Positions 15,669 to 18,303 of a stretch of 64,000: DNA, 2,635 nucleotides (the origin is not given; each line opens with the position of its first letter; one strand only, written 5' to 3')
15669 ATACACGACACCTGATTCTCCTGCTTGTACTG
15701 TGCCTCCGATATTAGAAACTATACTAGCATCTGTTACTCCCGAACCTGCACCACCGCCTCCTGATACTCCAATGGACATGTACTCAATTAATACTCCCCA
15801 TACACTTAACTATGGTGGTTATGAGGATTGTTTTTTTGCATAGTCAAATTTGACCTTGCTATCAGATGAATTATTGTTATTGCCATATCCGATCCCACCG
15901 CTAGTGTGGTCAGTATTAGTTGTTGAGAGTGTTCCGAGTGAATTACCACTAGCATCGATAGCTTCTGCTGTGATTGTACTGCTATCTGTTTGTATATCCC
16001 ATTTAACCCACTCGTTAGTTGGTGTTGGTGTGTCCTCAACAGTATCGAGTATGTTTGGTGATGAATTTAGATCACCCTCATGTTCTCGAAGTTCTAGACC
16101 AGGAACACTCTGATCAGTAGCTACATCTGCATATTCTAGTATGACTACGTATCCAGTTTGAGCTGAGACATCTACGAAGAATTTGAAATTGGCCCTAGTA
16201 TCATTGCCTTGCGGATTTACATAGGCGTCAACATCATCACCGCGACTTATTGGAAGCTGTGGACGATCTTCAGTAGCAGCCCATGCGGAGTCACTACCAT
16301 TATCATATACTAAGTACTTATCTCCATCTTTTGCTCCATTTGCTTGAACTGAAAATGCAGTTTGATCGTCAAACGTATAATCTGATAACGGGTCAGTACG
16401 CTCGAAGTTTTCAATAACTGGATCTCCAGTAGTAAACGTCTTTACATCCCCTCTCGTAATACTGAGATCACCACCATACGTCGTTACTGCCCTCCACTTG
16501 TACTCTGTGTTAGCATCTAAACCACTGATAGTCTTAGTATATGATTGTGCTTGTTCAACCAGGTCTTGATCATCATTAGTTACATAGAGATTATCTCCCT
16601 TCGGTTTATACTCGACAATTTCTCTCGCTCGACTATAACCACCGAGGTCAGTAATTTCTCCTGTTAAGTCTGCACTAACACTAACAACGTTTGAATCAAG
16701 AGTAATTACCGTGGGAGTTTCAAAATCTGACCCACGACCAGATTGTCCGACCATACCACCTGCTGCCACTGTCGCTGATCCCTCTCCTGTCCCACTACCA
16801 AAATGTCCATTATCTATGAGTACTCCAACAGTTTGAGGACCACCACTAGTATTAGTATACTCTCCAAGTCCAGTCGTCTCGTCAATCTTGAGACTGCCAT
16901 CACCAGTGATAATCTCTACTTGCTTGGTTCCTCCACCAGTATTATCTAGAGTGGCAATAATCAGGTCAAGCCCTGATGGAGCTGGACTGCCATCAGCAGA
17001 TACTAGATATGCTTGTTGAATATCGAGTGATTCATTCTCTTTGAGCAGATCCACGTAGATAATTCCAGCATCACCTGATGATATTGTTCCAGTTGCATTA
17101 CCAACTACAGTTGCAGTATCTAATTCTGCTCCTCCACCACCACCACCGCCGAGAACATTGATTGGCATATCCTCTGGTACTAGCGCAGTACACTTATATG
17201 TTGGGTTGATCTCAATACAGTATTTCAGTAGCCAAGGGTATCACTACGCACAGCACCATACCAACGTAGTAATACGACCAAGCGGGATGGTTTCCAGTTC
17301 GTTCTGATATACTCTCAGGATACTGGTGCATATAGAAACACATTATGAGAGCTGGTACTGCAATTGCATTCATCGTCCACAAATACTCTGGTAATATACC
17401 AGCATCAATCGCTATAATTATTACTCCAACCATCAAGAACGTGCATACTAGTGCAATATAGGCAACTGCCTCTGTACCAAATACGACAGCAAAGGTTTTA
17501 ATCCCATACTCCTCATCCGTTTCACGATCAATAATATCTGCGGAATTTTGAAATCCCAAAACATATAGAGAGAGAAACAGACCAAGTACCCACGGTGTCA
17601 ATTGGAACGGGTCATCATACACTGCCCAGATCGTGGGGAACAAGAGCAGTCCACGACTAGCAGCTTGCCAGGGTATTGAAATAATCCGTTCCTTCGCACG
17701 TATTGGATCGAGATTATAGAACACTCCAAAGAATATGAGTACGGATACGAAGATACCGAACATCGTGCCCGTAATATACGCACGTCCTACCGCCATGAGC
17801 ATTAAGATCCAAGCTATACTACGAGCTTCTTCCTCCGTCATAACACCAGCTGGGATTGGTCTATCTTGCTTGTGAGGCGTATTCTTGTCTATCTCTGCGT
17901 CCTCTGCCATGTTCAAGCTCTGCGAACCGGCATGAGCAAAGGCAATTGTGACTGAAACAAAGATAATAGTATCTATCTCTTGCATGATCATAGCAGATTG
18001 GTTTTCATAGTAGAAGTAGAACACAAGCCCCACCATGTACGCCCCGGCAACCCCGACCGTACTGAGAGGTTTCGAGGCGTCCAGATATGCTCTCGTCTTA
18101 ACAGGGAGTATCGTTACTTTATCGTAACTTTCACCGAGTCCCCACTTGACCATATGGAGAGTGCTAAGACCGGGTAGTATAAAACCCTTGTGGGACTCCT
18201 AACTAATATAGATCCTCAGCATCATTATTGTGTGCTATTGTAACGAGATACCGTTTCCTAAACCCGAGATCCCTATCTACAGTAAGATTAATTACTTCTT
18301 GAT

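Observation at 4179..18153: A virus-like element with three different UbiA prenyltransferases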

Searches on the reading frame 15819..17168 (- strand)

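Call 4: search_protein_families(library=pfam, proteins=[window:15819-17168:-], max_evalue=0.01)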
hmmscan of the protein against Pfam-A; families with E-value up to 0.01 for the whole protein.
window:15819-17168:- (449 aa): 0 families

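Call 23: search_protein_families(library=phrogs, proteins=[window:15819-17168:-], max_evalue=0.001)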
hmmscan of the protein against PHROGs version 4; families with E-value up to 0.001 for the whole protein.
window:15819-17168:- (449 aa): 1 family
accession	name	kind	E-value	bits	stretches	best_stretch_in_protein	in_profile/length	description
phrog_20556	-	tail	9.4e-22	78.7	1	11-125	400-513/528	baseplate protein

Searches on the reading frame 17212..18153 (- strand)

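Call 3: search_protein_families(library=pfam, proteins=[window:17212-18153:-], max_evalue=0.01)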
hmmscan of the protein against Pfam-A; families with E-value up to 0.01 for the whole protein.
window:17212-18153:- (313 aa): 1 family
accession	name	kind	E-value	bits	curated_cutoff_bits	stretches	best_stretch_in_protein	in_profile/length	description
PF01040.23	UbiA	-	6e-32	111.3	34.2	1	60-277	19-230/250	UbiA prenyltransferase family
